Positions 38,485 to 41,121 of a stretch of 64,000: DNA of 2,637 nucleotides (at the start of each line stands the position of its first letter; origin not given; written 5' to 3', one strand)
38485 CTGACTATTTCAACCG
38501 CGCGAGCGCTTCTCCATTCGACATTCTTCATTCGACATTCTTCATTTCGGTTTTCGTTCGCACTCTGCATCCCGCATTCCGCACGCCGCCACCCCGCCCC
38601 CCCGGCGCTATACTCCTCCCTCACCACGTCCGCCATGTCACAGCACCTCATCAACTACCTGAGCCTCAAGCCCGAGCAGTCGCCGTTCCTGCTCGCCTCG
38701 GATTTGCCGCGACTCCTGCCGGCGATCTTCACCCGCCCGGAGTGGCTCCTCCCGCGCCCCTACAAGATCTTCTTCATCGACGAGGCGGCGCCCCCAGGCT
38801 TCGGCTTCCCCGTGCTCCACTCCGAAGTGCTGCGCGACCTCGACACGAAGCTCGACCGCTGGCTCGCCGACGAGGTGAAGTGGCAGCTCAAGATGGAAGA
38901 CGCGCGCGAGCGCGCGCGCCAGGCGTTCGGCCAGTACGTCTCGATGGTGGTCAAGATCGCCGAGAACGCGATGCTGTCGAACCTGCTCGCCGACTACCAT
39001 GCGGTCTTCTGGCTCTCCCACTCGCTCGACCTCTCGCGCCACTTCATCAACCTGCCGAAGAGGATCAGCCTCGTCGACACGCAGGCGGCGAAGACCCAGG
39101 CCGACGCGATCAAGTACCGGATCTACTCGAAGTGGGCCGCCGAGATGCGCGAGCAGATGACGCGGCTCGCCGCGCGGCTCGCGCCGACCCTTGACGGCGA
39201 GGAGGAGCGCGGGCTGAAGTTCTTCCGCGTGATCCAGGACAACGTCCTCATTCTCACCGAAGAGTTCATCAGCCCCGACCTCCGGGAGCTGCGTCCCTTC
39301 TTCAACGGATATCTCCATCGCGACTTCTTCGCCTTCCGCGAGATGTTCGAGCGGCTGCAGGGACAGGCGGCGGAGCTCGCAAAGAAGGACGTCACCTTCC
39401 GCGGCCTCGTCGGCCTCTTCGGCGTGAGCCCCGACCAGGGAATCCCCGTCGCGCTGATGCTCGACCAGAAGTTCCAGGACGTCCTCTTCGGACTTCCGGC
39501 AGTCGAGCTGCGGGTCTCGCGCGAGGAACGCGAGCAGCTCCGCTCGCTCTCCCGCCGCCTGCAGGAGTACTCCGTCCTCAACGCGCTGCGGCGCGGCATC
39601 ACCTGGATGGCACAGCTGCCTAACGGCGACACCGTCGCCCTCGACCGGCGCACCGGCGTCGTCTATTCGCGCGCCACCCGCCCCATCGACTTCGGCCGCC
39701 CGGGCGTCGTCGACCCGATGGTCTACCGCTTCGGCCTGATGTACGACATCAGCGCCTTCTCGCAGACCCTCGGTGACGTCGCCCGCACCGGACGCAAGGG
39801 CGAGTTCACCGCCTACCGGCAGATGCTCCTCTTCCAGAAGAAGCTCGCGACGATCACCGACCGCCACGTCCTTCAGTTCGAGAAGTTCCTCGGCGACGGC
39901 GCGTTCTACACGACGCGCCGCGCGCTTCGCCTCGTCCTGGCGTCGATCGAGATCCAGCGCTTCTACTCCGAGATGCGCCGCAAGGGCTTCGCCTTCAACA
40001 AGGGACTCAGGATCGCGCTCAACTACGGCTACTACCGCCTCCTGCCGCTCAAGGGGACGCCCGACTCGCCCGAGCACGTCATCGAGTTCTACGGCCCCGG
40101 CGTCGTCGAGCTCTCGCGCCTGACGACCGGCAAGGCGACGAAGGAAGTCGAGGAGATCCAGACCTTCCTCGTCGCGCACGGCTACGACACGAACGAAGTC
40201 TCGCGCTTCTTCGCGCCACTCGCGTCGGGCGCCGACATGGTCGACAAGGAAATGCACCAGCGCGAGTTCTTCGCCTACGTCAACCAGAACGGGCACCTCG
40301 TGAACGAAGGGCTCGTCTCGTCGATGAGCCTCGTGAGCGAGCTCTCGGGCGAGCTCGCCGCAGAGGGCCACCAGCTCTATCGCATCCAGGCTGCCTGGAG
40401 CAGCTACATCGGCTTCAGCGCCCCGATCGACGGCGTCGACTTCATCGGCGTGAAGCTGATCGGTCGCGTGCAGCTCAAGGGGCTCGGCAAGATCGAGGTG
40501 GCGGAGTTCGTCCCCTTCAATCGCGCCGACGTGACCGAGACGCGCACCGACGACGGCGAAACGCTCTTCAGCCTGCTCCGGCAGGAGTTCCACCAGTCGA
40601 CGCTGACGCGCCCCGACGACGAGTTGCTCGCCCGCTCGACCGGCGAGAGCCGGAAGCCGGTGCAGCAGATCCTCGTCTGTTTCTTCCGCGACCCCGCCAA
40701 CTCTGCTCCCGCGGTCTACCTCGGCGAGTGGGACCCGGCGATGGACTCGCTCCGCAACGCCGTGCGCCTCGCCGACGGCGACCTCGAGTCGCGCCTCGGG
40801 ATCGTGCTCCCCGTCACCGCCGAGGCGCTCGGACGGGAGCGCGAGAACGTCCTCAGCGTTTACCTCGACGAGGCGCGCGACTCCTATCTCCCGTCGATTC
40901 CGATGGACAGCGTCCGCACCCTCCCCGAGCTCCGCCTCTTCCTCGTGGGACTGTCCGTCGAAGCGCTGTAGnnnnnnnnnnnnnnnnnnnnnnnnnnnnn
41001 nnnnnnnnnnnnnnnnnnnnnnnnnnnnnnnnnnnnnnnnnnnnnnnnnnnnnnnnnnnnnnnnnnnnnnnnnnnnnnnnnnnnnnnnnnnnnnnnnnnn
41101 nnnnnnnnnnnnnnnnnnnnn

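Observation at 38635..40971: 778-aa orphan protein with a divergent nucleotidyl-cyclase-like palm domain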

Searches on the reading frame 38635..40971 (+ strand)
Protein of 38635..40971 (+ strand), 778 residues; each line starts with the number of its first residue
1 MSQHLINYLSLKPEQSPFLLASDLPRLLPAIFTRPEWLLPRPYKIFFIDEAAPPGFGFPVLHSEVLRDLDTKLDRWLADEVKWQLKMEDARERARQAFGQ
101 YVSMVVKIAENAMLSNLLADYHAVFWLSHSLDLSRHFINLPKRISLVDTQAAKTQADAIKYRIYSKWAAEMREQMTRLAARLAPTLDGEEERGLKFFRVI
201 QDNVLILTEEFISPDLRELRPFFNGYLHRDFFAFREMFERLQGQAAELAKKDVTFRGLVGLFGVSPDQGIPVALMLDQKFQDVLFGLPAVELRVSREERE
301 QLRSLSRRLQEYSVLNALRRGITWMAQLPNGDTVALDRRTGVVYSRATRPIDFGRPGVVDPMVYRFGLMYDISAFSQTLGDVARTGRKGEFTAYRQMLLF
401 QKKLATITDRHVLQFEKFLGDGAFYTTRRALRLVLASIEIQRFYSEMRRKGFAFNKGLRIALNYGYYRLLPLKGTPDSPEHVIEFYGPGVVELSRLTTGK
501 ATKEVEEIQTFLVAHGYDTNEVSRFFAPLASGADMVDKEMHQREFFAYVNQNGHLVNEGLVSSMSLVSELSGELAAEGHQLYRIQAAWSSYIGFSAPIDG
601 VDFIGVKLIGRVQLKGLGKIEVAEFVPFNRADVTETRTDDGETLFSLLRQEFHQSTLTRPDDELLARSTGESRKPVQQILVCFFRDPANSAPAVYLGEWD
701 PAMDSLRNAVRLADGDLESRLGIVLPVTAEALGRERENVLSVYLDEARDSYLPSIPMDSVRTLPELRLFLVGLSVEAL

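Call 3: search_protein_families(library=pfam, proteins=[window:38635-40971:+], max_evalue=1)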
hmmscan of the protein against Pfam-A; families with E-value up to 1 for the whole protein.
window:38635-40971:+ (778 aa): 1 family
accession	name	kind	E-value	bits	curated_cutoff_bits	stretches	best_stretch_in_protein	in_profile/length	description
PF16450.11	Prot_ATP_ID_OB_C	-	0.11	12.8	23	1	327-345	35-53/56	Proteasomal ATPase OB C-terminal domain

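Call 4: search_protein_families(library=ncbifam, proteins=[window:38635-40971:+], max_evalue=1)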
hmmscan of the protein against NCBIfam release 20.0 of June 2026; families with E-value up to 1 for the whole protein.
window:38635-40971:+ (778 aa): 0 families

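Call 5: search_solved_structures(query=window:38635-40971:+, max_evalue=10, show_alignments=3)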
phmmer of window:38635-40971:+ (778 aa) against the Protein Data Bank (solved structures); distinct sequences matched with E-value up to 10: 2.
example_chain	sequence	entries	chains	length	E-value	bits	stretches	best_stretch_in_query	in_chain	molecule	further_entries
3ajv_B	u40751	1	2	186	0.19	13.1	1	408-520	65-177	tRNA-splicing endonuclease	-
3p1z_B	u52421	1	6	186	0.24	12.7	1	408-520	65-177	tRNA-splicing endonuclease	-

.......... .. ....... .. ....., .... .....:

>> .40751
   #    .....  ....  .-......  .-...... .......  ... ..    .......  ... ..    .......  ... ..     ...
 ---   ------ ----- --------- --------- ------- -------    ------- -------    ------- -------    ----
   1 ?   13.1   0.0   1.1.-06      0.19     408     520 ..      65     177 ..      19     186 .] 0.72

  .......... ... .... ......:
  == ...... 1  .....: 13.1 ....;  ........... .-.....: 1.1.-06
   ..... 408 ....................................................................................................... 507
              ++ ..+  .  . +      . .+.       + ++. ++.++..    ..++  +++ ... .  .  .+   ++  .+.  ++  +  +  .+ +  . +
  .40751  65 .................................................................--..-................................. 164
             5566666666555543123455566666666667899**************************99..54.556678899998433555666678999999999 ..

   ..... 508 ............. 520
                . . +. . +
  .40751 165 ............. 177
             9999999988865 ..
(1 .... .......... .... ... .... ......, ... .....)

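Call 6: find_homologous_proteins(query=window:38635-40971:+, max_evalue=0.001)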
Query window:38635-40971:+ (778 aa): 1077 proteins with E <= 0.001 among 8000 candidates; the best 120 are listed.
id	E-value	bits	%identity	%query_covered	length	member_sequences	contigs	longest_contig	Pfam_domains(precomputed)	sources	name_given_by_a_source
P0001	0.0e+0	1647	93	100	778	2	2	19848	-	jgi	jgi:hypothetical protein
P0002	0.0e+0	1544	87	100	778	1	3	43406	-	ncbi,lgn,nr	ncbi:MAG: hypothetical protein HYU52_10980 [Acidobacteria bacterium]|nr:hypothetical protein [Acidob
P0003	0.0e+0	1460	83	100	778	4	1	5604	-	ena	-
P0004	0.0e+0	1176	82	81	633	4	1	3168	-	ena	-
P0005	0.0e+0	1170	66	100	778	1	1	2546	-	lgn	-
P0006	0.0e+0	1161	64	100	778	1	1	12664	-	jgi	jgi:hypothetical protein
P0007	0.0e+0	1158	64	100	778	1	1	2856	-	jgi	-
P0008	0.0e+0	1154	63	100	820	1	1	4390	-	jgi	-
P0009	0.0e+0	1141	64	100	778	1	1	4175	-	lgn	-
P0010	0.0e+0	1137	64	100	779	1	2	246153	-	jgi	jgi:hypothetical protein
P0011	0.0e+0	1049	59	100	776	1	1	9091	-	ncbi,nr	ncbi:MAG TPA: hypothetical protein VHL58_12205 [Thermoanaerobaculia bacterium]|nr:hypothetical prote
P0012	0.0e+0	1015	57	100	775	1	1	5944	-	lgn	-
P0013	1.1e-285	968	56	100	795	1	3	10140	-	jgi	-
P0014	7.0e-285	965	56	99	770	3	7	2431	-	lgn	-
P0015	1.3e-284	964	55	100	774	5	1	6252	-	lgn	-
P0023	6.8e-281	952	55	100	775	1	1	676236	-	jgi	jgi:hypothetical protein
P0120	1.0e-271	922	54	99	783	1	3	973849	-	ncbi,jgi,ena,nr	ncbi:MAG: hypothetical protein JO197_11275 [Acidobacteria bacterium]|nr:hypothetical protein [Acidob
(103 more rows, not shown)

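Call 10: search_solved_structures(query=A1, max_evalue=10, show_alignments=5)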
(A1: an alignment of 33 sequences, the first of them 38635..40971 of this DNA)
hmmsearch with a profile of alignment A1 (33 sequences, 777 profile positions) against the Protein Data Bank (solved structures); distinct sequences matched with E-value up to 10: 1.
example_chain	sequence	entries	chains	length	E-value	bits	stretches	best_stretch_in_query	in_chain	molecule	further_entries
5cb6_A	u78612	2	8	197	2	9.6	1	326-376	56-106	Probable adenylyl-sulfate kinase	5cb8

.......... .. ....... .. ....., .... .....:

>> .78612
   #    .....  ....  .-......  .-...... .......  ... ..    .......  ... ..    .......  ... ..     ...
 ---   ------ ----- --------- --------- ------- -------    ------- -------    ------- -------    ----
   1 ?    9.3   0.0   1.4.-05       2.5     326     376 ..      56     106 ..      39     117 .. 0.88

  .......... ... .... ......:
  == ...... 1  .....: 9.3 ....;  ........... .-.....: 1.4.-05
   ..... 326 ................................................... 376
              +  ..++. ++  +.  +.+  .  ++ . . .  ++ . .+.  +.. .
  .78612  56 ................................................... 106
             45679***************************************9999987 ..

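Call 11: search_protein_families(library=pfam, alignment_id=A1, max_evalue=10)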
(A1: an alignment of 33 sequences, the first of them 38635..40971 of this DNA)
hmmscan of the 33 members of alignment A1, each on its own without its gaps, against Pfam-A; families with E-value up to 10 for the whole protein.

A. member 1, window:38635-40971:+ (778 aa): 1 family
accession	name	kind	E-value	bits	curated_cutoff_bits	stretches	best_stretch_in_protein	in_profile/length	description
PF16450.11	Prot_ATP_ID_OB_C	-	0.11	12.8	23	1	327-345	35-53/56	Proteasomal ATPase OB C-terminal domain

B. families by the number of members that match (of 33 scanned): 10 families
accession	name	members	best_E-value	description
PF18593.6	CdiI_2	5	0.022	CdiI immunity protein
PF23813.1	AdfA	4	0.065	Anti-DarT factor A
PF16450.11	Prot_ATP_ID_OB_C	2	0.11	Proteasomal ATPase OB C-terminal domain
PF16725.10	Nucleolin_bd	2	0.17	Nucleolin binding domain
PF00317.26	Ribonuc_red_lgN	2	0.21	Ribonucleotide reductase, all-alpha domain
PF03070.21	TENA_THI-4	1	0.02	TENA/THI-4/PQQC family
PF15053.11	Njmu-R1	1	0.12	Njmu-R1-like protein family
PF20912.2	RPC3_helical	1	0.21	DNA-directed RNA polymerase III subunit RPC3, helical hairpin domain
PF12530.14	DUF3730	1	0.35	Focadhesin/RST1, DUF3730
PF22731.1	NCH4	1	0.37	NACHT C-terminal Helical domain 4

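Call 12: find_encoding_contigs(protein=P0010, flank=8000, max_places=2)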
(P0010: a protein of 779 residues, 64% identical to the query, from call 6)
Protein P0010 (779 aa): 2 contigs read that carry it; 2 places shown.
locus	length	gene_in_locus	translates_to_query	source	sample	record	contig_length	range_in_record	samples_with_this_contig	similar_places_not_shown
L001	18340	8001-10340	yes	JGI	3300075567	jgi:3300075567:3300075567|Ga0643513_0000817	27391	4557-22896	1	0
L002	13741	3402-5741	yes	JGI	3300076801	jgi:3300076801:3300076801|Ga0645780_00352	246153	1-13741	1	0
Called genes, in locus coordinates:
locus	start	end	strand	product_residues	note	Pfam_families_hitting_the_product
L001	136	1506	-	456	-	-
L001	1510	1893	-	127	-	PF03551:PadR, PF13601:HTH_34 (faint)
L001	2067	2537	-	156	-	PF01661:Macro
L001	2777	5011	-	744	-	PF05036:SPOR, PF08486:SpoIID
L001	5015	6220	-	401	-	PF00155:Aminotran_1_2, PF12897:Asp_aminotransf (weak)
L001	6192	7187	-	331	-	-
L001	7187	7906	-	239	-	PF01695:IstB_IS21, PF00308:Bac_DnaA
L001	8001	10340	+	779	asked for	-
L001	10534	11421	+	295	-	PF01259:SAICAR_synt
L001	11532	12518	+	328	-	PF01300:Sua5_yciO_yrdC, PF03481:Sua5_C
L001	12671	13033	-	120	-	PF14489:QueF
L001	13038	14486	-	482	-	PF00437:T2SSE, PF13191:AAA_16 (weak), PF25199:nSTAND_NTPase5 (faint)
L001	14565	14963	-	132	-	PF00072:Response_reg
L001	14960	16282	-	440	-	PF01979:Amidohydro_1, PF07969:Amidohydro_3, PF12890:DHOase, PF07969:Amidohydro_3 (weak)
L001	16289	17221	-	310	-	PF02729:OTCace_N, PF00185:OTCace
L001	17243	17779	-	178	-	PF00156:Pribosyltran, PF14681:UPRTase (weak)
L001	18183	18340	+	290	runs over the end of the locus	PF01551:Peptidase_M23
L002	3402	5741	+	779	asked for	-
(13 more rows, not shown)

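Call 13: find_encoding_contigs(protein=P0023, flank=8000, max_places=2)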
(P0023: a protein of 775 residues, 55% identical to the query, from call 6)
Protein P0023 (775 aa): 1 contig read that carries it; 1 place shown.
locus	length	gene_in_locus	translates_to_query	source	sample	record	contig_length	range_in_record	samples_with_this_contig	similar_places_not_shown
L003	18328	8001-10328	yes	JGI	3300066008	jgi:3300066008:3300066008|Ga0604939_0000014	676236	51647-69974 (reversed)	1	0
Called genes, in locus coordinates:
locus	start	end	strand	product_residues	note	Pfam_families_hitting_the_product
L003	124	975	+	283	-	PF03544:TonB_C (weak)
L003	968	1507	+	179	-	-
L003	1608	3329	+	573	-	-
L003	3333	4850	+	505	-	PF00753:Lactamase_B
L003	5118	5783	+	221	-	PF13429:TPR_15 (faint), PF13432:TPR_16 (faint), PF14559:TPR_19 (faint), PF07719:TPR_2 (faint), PF13428:TPR_14 (faint)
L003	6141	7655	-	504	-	PF00437:T2SSE, PF01580:FtsK_SpoIIIE (weak), PF25199:nSTAND_NTPase5 (faint)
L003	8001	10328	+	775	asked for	-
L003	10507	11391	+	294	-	PF01259:SAICAR_synt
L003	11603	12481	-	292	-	PF00551:Formyl_trans_N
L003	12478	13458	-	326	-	PF01370:Epimerase, PF16363:GDP_Man_Dehyd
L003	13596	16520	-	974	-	PF13522:GATase_6, PF13537:GATase_7, PF00733:Asn_synthase, PF00534:Glycos_transf_1, PF20706:GT4-conflict, PF13692:Glyco_trans_1_4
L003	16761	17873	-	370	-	PF00953:Glycos_transf_4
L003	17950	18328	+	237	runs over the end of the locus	-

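Call 14: find_encoding_contigs(protein=P0120, flank=8000, max_places=2)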
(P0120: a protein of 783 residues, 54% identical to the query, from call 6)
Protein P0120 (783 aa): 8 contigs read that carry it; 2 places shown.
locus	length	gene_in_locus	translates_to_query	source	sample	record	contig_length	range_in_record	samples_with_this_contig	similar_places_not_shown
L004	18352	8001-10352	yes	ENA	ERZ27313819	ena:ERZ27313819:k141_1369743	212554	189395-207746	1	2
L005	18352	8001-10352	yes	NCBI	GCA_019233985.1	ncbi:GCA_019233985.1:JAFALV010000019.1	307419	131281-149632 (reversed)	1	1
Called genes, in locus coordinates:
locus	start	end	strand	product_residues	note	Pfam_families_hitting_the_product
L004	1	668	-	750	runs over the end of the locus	PF08206:OB_RNB, PF17876:CSD2, PF00773:RNB, PF00575:S1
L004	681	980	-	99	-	PF02954:HTH_8, PF13556:HTH_30 (weak)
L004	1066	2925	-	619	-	PF09586:YfhO (faint)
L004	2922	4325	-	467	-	PF04389:Peptidase_M28 (weak), PF01546:Peptidase_M20, PF07687:M20_dimer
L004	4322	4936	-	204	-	PF00265:TK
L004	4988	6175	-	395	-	PF00155:Aminotran_1_2, PF12897:Asp_aminotransf (weak)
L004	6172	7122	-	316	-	-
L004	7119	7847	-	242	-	PF01695:IstB_IS21, PF00308:Bac_DnaA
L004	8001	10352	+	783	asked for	-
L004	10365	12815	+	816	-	PF04851:ResIII (faint), PF00270:DEAD (faint), PF06733:DEAD_2, PF13307:Helicase_C_2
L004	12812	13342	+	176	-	-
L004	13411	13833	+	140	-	PF00072:Response_reg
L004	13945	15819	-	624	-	PF13522:GATase_6, PF13537:GATase_7, PF02540:NAD_synthase, PF00733:Asn_synthase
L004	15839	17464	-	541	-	PF02366:PMT, PF13231:PMT_2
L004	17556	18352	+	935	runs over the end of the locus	PF00069:Pkinase, PF03109:ABC1 (faint), PF07714:PK_Tyr_Ser-Thr, PF01636:APH (faint), PF00400:WD40 (faint), PF26549:Tricorn_N (weak), PF26550:Tricorn_2nd (faint), PF07676:PD40 (faint)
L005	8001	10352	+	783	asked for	-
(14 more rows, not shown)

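Call 18: predict_structure(alignment_id=A1)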
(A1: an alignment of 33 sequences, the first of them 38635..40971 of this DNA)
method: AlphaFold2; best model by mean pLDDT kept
length: 778 residues; sequences in the alignment: 33
mean_pLDDT: 65.9   pTM: 0.47
mean pLDDT of the five models: 65.9, 64.0, 60.8, 59.3, 57.8
residues with pLDDT >= 90: 68; 70-90: 343; 50-70: 147; < 50: 220
segments of 3 or more residues with pLDDT < 50: 1-17, 43-56, 210-229, 358-384, 386-394, 416-424, 451-482, 484-505, 515-517, 528-559, 612-619, 655-673
pLDDT, mean of each block of 10 residues (from residue 1): 37 47 64 71 40 48 86 95 88 95 93 66 86 87 89 82 87 92 77 85 68 35 43 72 85 76 63 75 84 81 77 77 74 66 56 63 28 32 43 52 69 54 58 77 62 35 33 42 43 32 48 52 48 32 29 34 72 87 76 86 80 44 74 83 84 46 34 62 75 82 77 80 82 88 76 75 85 86
secondary structure, 60 per line:
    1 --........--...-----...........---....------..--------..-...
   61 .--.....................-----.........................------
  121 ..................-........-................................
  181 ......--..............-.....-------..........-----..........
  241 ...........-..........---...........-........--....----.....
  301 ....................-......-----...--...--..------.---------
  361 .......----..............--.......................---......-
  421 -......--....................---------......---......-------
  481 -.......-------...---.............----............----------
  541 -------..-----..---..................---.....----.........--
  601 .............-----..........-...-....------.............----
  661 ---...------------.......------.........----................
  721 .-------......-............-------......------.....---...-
elements in order (helices of 4 or more, strands of 3 or more residues): H3-10 H21-31 H35-38 E58-61 H64-84 H90-114 H121-138 H140-147 H149-186 H189-202 H204-208 H216-225 H231-251 H253-262 H266-276 H278-285 H288-291 H296-320 E322-327 E333-335 H361-367 H372-385 H388-410 E414-419 E422-427 H430-449 H459-464 E468-473 E482-488 H502-514 H519-530 E560-563 H564-577 E581-585 E590-598 E601-613 E619-628 E634-637 H644-656 E679-685 E692-700 E705-713 H714-721 H729-734 H736-747 H757-760 E767-771 E775-777

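Call 20: search_protein_representatives(alignment_id=A1)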
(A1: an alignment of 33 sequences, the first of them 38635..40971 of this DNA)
Query: 33 sequences, 777 profile positions. Proteins with E-value up to 0.001 (for the whole library): 243; up to 1e-10: 194; up to 1e-30: 114. The best 150 are listed.
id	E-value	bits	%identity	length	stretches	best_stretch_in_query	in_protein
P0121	0.0e+00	1321.4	-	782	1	1-777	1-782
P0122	7.3e-270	913.9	-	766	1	2-776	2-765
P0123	4.9e-258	874.8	-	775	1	1-776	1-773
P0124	1.2e-255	866.8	-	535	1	245-777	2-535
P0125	4.9e-223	759.1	-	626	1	147-777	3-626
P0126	6.5e-198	676.0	-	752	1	1-776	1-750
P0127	2.8e-189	647.4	-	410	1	369-777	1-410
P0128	5.0e-154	530.8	-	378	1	397-687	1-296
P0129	5.3e-138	477.8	-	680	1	6-650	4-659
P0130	2.8e-136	472.1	-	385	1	382-777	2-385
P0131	8.9e-130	450.6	-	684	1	25-650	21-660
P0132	1.4e-128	446.7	-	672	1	21-630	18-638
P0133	4.1e-127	441.9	-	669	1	36-656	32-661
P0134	2.5e-126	439.3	-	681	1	26-652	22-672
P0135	1.1e-125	437.2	-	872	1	6-640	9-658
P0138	3.3e-118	412.4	-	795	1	10-770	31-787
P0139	3.8e-114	399.0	-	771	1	18-766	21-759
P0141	1.4e-113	397.1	-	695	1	1-639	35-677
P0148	9.2e-106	371.2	-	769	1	17-628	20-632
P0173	2.5e-73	264.0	-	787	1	3-660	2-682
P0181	4.2e-64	233.5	-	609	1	304-629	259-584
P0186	2.0e-60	221.3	-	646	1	304-632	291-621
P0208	3.6e-43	164.3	-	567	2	319-500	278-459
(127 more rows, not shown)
